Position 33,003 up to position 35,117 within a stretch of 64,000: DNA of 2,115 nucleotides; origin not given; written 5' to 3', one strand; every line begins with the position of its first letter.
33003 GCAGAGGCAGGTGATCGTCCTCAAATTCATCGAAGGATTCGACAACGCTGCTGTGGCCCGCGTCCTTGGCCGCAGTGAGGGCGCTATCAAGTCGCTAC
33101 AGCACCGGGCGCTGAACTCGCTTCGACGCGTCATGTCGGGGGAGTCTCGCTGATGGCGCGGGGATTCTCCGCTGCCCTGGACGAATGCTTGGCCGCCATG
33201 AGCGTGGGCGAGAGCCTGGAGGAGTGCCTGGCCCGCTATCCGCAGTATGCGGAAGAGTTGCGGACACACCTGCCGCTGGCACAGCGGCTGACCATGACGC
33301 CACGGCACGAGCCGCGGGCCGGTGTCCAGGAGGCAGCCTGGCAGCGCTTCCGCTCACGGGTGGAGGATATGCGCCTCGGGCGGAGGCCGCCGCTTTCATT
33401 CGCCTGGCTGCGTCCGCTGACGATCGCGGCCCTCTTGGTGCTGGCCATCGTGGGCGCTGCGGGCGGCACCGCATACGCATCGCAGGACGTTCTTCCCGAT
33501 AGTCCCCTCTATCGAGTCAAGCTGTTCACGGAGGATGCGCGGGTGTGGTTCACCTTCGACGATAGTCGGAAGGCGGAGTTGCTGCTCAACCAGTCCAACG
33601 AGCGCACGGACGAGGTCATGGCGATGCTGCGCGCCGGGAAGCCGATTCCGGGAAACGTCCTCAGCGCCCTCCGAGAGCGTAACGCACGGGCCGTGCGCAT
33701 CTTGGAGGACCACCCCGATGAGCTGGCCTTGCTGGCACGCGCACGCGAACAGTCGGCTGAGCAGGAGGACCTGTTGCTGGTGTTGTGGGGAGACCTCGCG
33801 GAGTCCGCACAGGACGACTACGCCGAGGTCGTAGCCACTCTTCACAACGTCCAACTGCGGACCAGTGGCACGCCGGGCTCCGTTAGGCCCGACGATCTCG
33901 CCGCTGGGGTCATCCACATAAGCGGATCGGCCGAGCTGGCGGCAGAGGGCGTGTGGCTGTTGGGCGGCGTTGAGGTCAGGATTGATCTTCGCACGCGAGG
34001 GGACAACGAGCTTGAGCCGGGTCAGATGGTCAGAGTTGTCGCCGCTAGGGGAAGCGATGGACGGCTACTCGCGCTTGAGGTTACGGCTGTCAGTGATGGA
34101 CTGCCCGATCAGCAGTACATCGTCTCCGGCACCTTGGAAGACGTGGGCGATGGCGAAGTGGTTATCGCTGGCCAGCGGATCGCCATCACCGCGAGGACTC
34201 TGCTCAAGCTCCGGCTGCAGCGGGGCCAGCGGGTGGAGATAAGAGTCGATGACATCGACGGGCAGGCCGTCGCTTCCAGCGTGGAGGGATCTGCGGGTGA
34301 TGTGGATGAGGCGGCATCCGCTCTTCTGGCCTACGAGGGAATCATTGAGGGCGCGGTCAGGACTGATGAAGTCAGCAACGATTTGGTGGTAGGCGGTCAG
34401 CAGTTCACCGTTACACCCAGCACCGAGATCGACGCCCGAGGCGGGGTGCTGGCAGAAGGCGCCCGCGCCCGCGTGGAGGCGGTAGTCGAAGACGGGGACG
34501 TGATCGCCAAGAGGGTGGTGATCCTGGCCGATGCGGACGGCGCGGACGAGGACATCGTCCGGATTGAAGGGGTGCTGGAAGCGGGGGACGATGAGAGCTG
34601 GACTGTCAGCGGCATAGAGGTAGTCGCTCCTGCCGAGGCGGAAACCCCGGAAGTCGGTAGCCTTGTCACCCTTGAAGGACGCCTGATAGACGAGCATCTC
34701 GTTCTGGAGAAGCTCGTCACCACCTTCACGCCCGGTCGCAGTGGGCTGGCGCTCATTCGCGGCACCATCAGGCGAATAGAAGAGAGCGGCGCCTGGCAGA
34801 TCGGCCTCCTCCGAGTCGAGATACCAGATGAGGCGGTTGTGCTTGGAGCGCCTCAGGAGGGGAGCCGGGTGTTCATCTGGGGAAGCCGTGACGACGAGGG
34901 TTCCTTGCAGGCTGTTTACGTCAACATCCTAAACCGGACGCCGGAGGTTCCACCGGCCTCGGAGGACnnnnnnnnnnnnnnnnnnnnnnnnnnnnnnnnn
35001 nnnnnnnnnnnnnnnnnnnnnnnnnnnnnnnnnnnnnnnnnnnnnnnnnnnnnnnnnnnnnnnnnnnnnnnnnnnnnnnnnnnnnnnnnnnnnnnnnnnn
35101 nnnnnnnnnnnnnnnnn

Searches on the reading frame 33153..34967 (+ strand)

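Call 8: search_protein_families(library=pfam, proteins=[window:33153-34967:+], max_evalue=0.1)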
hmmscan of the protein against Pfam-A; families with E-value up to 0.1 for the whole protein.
window:33153-34967:+ (605 aa): 3 families
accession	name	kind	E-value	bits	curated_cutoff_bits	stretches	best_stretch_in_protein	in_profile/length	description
PF18914.6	DUF5666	-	1.4e-22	80.1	27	3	396-455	2-59/60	Domain of unknown function (DUF5666)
PF18915.5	DUF5667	-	1.5e-13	51.5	27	1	113-195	2-77/99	Domain of unknown function (DUF5667)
PF21668.3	RPOC_hybrid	-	0.099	12.9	27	1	320-362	43-84/102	DNA-directed RNA polymerase subunit beta', hybrid domain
